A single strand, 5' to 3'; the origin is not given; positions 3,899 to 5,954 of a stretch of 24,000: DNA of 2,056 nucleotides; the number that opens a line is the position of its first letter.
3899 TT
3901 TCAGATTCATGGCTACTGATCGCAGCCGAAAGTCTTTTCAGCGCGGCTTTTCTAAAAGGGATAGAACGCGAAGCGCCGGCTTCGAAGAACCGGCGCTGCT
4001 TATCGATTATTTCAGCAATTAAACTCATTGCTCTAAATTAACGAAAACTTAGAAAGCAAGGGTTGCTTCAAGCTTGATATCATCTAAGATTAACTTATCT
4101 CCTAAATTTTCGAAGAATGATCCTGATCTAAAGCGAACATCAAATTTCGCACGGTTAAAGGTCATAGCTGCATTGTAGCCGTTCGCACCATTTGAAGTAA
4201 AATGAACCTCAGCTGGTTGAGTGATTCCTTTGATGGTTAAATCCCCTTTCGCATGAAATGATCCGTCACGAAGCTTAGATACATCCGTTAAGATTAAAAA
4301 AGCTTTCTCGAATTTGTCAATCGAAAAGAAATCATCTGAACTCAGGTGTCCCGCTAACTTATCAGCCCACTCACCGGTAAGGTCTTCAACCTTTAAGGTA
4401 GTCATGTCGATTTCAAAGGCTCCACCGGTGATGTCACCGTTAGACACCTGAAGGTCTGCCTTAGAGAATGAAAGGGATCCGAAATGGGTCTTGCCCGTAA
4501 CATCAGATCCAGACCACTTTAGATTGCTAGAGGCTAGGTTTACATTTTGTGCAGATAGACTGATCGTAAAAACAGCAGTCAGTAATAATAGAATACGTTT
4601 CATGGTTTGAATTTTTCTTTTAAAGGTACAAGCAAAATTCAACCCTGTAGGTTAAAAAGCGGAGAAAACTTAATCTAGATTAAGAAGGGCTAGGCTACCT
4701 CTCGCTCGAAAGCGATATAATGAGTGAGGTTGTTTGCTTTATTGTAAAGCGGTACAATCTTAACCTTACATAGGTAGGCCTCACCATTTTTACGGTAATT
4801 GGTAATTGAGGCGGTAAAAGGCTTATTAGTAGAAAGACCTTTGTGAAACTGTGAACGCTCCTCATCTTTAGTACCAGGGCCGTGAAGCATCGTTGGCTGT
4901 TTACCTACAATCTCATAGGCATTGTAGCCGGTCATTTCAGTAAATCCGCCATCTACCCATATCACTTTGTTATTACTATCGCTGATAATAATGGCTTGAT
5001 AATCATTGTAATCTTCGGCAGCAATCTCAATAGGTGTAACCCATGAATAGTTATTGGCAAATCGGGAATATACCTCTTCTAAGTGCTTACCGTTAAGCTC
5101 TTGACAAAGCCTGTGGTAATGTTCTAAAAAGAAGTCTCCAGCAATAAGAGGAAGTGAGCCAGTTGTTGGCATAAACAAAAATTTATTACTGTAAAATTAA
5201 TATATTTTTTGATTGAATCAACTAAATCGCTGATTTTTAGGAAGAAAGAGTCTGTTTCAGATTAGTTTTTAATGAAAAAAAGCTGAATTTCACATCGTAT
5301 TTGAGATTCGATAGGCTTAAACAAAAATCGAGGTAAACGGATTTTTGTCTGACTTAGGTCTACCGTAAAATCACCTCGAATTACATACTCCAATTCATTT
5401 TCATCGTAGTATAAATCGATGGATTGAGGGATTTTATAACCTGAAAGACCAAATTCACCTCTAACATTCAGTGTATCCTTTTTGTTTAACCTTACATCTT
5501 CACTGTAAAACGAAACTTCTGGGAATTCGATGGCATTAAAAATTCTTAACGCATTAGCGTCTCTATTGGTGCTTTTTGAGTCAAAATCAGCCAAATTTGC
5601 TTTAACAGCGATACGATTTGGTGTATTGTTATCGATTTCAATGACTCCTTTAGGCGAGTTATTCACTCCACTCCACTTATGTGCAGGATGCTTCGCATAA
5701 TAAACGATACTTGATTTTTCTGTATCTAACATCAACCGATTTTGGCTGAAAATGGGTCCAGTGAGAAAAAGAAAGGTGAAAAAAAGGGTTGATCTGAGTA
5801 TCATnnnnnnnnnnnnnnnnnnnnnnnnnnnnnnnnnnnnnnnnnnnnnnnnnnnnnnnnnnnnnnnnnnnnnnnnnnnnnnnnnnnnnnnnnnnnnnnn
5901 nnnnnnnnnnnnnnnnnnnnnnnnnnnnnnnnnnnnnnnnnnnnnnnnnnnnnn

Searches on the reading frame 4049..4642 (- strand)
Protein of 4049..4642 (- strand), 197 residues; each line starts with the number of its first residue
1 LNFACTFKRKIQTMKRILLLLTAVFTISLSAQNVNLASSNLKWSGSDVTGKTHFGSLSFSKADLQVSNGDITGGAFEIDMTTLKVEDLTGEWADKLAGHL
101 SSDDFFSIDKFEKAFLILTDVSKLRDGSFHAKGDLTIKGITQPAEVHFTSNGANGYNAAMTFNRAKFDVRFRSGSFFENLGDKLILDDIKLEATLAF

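Call 6: search_protein_families(library=ncbifam, proteins=[window:4049-4642:-], max_evalue=0.001)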
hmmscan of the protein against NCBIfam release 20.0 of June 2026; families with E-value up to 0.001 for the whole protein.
window:4049-4642:- (197 aa): 1 family
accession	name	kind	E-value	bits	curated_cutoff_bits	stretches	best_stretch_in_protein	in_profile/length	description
NF002994.0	PRK03757.1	equivalog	1.5e-08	34.6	232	1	86-153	78-144/191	YceI family protein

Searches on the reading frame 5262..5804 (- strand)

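Call 6: search_protein_families(library=ncbifam, proteins=[window:5262-5804:-], max_evalue=0.001)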
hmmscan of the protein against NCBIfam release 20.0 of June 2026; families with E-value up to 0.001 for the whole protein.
window:5262-5804:- (180 aa): 1 family
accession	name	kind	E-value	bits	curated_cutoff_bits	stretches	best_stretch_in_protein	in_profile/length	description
NF002994.0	PRK03757.1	equivalog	5.2e-05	23.1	232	1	31-129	34-137/191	YceI family protein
